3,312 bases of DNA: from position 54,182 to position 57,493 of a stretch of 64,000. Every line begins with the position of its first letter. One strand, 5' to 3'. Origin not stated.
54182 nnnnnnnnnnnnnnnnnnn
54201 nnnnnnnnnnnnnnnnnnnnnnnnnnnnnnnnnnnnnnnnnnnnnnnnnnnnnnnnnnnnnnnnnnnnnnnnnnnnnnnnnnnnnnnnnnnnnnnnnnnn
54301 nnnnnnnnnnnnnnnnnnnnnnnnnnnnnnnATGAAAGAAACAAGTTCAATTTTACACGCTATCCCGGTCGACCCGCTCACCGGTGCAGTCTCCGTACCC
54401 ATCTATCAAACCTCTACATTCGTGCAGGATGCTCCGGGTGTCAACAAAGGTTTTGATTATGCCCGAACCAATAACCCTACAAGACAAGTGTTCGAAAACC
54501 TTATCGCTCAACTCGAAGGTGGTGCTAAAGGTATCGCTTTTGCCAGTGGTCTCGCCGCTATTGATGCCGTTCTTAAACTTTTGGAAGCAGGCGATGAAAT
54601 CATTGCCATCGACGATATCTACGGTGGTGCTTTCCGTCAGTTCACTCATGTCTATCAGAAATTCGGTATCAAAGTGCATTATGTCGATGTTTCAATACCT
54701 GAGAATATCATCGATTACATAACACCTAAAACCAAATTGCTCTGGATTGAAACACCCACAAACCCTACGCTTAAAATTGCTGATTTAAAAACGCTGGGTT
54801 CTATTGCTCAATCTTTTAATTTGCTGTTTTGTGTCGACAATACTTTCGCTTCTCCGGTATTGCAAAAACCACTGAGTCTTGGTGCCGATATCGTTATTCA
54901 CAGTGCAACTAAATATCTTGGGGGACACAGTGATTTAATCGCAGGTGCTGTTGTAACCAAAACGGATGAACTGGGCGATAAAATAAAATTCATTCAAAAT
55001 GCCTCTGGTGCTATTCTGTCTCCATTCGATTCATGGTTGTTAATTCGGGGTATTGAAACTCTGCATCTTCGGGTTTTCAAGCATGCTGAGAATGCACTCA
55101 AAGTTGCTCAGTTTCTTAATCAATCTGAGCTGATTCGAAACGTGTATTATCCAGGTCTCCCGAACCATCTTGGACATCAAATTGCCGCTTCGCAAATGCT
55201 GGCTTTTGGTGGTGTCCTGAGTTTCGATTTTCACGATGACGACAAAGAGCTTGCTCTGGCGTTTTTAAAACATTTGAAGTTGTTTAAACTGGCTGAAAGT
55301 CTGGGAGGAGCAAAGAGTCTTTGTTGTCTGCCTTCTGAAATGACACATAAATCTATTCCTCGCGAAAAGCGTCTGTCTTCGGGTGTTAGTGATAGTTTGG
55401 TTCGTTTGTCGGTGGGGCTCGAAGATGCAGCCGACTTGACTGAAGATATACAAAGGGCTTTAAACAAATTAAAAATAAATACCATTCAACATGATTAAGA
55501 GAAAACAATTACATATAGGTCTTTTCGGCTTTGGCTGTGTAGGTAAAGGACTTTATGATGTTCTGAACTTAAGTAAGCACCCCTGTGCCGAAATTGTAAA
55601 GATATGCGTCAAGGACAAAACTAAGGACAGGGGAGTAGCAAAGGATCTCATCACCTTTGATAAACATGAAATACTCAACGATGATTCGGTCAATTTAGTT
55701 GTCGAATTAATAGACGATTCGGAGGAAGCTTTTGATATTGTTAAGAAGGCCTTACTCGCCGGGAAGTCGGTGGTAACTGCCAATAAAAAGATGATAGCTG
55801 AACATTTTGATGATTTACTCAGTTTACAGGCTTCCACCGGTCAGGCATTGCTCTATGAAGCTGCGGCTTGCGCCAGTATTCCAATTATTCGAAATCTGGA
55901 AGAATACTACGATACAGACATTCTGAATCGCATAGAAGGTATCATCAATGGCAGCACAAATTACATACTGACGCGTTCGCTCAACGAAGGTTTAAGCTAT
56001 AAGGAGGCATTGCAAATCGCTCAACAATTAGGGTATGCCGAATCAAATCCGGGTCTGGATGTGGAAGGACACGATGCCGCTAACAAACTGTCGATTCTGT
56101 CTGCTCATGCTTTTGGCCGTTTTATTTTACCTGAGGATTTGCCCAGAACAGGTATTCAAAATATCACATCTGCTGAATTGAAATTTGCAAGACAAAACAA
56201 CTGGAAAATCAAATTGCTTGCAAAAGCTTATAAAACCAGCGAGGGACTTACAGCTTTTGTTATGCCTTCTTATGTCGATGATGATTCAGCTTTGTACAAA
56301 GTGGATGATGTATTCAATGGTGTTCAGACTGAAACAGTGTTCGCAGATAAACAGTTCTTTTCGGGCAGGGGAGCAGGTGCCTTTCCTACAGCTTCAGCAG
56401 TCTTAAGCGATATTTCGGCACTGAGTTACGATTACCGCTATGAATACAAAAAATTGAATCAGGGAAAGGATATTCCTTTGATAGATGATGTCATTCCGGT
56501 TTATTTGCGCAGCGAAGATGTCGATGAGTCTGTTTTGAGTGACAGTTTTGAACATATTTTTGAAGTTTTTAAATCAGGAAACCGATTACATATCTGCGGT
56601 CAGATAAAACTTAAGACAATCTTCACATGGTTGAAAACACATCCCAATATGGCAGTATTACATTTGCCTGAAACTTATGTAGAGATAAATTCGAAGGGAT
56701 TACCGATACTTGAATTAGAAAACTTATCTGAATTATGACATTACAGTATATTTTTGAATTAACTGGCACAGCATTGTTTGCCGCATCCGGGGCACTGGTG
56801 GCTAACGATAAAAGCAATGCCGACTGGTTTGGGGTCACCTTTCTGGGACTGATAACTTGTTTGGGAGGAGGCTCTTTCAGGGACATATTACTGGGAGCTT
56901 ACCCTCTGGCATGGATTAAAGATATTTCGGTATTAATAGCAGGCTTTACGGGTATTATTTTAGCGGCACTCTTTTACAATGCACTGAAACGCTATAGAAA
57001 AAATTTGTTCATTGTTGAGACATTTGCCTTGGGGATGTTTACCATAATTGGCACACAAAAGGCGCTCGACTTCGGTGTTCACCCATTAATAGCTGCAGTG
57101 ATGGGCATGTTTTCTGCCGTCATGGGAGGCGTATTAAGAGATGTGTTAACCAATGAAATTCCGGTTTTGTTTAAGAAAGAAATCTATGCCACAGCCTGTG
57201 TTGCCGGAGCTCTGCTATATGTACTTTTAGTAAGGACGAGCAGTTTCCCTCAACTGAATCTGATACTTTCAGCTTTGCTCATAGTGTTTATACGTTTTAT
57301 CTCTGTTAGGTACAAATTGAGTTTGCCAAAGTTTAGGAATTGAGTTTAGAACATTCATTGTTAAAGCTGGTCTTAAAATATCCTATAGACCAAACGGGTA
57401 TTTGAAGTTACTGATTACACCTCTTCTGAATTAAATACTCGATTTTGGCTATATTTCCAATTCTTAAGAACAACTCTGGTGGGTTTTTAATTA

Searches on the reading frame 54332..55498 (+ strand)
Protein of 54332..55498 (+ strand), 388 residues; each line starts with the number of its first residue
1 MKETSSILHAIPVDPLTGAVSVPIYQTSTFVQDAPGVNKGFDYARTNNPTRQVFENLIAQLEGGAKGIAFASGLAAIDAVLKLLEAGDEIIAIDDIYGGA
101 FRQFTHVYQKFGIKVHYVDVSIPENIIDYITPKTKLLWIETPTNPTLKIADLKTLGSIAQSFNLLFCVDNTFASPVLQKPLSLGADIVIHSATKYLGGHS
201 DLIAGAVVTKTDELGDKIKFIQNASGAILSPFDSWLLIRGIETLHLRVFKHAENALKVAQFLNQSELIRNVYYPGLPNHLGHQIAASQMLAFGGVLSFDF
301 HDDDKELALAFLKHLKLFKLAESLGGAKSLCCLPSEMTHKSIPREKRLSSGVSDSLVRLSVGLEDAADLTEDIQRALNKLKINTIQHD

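Call 69: search_protein_families(library=pfam, proteins=[window:54332-55498:+])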
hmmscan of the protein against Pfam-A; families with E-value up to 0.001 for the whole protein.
window:54332-55498:+ (388 aa): 5 families
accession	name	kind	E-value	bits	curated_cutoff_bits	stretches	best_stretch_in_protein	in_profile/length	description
PF01053.26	Cys_Met_Meta_PP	-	4.3e-145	483.5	27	1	11-377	9-380/381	Cys/Met metabolism PLP-dependent enzyme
PF00155.27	Aminotran_1_2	-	6.5e-06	26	19.7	1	51-178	44-194/361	Aminotransferase class I and II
PF01041.23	DegT_DnrJ_EryC1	-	1.9e-05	24.5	19.8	1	47-224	22-201/360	DegT/DnrJ/EryC1/StrS aminotransferase family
PF00266.25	Aminotran_5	-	4.7e-05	23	21.5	1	76-197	78-204/371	Aminotransferase class-V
PF06838.17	Met_gamma_lyase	-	0.00033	19.8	24.2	1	88-212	112-241/405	Methionine gamma-lyase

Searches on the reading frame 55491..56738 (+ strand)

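Call 69: search_protein_families(library=pfam, proteins=[window:55491-56738:+])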
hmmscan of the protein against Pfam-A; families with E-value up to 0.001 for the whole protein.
window:55491-56738:+ (415 aa): 2 families
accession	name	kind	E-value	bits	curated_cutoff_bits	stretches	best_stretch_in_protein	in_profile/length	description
PF00742.24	Homoserine_dh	-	8.4e-52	175.9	22.9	1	131-308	1-172/173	Homoserine dehydrogenase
PF03447.22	NAD_binding_3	-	8.9e-12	46.2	24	1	13-123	1-116/116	Homoserine dehydrogenase, NAD binding domain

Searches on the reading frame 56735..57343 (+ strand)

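Call 69: search_protein_families(library=pfam, proteins=[window:56735-57343:+])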
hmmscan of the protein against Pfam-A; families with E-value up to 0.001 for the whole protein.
window:56735-57343:+ (202 aa): 1 family
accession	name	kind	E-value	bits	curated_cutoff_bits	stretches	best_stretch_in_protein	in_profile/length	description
PF03458.18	Gly_transporter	-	9.9e-43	144.3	23.5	2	93-166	2-77/78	Glycine transporter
